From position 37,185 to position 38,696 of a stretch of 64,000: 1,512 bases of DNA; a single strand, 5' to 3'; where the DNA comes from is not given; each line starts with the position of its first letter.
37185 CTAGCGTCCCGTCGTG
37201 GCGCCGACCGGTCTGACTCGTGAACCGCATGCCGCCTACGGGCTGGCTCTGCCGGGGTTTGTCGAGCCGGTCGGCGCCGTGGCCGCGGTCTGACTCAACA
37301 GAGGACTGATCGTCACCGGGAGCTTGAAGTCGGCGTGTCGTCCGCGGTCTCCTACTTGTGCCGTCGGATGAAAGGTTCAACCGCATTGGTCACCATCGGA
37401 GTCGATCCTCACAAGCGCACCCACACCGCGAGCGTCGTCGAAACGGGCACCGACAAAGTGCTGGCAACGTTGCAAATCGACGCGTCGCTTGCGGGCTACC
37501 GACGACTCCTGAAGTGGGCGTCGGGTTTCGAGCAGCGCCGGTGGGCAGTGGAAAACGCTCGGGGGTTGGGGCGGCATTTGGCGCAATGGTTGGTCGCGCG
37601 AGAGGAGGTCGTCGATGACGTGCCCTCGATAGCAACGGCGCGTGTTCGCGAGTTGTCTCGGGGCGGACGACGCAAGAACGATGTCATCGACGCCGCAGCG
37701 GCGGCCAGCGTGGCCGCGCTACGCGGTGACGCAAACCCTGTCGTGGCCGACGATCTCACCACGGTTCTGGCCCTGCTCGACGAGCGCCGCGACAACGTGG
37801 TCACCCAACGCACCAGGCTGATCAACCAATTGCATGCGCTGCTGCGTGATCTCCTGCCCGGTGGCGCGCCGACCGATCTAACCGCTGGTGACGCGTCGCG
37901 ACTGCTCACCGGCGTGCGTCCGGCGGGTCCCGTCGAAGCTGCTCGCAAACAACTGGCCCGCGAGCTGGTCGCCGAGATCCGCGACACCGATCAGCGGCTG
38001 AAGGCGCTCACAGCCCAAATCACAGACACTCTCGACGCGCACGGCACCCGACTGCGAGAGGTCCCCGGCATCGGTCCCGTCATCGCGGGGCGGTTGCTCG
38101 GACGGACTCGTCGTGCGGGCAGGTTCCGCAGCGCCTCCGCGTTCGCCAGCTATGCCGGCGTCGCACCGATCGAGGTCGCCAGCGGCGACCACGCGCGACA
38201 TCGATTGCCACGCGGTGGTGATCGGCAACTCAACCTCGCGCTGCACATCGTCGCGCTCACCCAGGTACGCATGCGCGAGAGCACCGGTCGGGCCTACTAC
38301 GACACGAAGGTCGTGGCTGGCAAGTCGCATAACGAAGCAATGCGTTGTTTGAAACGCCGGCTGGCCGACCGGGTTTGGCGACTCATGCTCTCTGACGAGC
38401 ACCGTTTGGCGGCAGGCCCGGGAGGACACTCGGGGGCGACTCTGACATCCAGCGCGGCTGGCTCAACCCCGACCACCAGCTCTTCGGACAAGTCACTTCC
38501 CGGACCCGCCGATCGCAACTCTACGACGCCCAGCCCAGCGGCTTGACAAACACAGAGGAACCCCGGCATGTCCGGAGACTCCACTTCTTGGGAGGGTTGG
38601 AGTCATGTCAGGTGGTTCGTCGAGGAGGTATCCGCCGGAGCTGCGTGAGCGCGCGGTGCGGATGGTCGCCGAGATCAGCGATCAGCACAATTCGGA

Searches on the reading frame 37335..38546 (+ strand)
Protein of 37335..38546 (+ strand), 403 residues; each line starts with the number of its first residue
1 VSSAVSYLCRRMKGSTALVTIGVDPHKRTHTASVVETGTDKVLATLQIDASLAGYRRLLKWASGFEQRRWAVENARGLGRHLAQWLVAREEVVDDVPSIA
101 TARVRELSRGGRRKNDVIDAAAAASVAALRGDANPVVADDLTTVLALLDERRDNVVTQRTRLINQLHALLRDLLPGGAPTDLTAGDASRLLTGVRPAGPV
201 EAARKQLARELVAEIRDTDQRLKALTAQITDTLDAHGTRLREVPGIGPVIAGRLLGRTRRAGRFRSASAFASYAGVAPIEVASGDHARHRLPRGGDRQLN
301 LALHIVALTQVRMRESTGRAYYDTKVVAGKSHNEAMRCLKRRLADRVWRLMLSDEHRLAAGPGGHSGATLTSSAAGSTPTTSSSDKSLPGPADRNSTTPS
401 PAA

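Call 38: search_protein_families(library=pfam, proteins=[window:37335-38546:+], max_evalue=0.001)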
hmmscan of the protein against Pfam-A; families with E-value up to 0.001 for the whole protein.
window:37335-38546:+ (403 aa): 2 families
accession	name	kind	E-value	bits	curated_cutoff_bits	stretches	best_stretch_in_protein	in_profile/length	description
PF01548.23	DEDD_Tnp_IS110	-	1e-22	81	29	1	21-175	1-155/155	Transposase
PF02371.22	Transposase_20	-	5.1e-21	75.3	21.3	1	238-322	2-86/87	Transposase IS116/IS110/IS902 family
